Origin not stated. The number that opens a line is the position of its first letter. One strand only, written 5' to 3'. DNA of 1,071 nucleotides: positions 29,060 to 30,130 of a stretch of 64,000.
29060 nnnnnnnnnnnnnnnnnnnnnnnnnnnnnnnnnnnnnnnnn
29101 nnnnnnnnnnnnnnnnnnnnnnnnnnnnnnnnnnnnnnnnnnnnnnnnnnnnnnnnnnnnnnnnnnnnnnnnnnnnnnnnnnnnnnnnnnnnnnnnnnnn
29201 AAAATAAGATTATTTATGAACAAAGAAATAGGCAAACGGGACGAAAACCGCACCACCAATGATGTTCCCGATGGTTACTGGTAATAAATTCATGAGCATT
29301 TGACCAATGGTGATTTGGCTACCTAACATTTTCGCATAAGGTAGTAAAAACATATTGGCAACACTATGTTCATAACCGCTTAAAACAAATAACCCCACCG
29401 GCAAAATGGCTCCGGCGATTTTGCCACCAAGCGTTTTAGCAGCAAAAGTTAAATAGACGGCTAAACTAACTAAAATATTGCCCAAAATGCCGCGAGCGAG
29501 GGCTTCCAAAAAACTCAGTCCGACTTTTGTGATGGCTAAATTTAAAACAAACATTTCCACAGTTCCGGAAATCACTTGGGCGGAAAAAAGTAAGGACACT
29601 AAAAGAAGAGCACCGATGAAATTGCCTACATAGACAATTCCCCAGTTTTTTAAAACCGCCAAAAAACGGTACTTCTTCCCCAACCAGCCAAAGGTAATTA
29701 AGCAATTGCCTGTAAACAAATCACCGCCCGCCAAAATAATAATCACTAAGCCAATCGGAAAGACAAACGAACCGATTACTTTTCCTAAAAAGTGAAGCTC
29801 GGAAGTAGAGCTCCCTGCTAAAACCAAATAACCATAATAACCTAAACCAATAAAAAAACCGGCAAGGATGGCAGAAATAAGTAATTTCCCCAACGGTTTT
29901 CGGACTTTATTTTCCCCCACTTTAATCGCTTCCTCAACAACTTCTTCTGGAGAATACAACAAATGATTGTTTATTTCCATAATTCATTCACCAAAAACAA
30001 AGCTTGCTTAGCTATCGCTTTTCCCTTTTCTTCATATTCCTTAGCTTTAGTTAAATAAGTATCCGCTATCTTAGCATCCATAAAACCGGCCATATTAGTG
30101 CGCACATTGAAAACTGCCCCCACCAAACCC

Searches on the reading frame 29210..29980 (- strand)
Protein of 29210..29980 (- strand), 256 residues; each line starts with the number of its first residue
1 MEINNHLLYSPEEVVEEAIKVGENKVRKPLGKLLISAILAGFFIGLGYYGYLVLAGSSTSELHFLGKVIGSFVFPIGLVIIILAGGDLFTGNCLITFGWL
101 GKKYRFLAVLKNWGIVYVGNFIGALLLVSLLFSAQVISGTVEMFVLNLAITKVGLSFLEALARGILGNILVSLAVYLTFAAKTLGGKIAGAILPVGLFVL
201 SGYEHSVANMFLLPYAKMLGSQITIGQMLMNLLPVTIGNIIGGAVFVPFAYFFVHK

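Call 10: find_encoding_contigs(protein=window:29210-29980:-, flank=10000, max_places=10)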
Protein window:29210-29980:- (256 aa): 22 contigs read that carry it; 10 places shown.
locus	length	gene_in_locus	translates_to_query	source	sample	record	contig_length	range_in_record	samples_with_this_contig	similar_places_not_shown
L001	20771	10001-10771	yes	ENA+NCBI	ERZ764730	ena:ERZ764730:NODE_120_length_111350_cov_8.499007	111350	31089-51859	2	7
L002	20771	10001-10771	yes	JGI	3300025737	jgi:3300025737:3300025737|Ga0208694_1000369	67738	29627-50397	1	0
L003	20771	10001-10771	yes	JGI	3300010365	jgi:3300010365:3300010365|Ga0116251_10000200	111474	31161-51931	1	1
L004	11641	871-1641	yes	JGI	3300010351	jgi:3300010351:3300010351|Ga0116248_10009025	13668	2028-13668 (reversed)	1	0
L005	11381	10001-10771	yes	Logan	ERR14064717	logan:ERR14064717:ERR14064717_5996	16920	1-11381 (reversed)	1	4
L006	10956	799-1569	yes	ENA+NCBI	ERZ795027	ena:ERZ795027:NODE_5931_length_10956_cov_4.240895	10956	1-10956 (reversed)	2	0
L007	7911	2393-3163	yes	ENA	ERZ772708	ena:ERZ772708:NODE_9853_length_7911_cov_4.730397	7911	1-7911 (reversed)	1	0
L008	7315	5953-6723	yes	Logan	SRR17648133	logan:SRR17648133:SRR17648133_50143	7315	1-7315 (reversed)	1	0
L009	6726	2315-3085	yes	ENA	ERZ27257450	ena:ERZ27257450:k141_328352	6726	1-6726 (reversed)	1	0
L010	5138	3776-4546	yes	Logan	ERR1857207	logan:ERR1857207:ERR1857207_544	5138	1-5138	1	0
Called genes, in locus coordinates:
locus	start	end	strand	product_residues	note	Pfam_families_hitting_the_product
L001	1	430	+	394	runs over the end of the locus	PF00990:GGDEF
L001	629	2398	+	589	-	PF22645:GKRP_SIS_N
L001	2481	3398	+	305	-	PF00294:PfkB, PF08543:Phos_pyr_kin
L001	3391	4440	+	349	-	-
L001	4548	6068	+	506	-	PF00221:Lyase_aromatic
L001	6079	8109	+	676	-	PF17391:Urocanase_N, PF01175:Urocanase, PF17392:Urocanase_C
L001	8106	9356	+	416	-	PF01979:Amidohydro_1, PF07969:Amidohydro_3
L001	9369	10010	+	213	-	PF04961:FTCD_C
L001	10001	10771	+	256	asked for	PF01226:Form_Nir_trans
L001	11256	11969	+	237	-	PF13310:Virulence_RhuM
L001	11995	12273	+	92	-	PF13310:Virulence_RhuM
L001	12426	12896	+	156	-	PF17761:DUF1016_N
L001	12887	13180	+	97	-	PF17761:DUF1016_N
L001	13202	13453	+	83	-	PF17761:DUF1016_N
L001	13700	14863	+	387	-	PF00005:ABC_tran, PF13304:AAA_21 (faint), PF08402:TOBE_2 (weak)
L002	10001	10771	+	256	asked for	PF01226:Form_Nir_trans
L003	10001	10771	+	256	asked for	PF01226:Form_Nir_trans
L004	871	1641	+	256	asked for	PF01226:Form_Nir_trans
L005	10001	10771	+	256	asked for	PF01226:Form_Nir_trans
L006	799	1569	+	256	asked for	PF01226:Form_Nir_trans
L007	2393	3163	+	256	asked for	PF01226:Form_Nir_trans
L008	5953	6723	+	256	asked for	PF01226:Form_Nir_trans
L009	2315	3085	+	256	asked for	PF01226:Form_Nir_trans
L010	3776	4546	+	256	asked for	PF01226:Form_Nir_trans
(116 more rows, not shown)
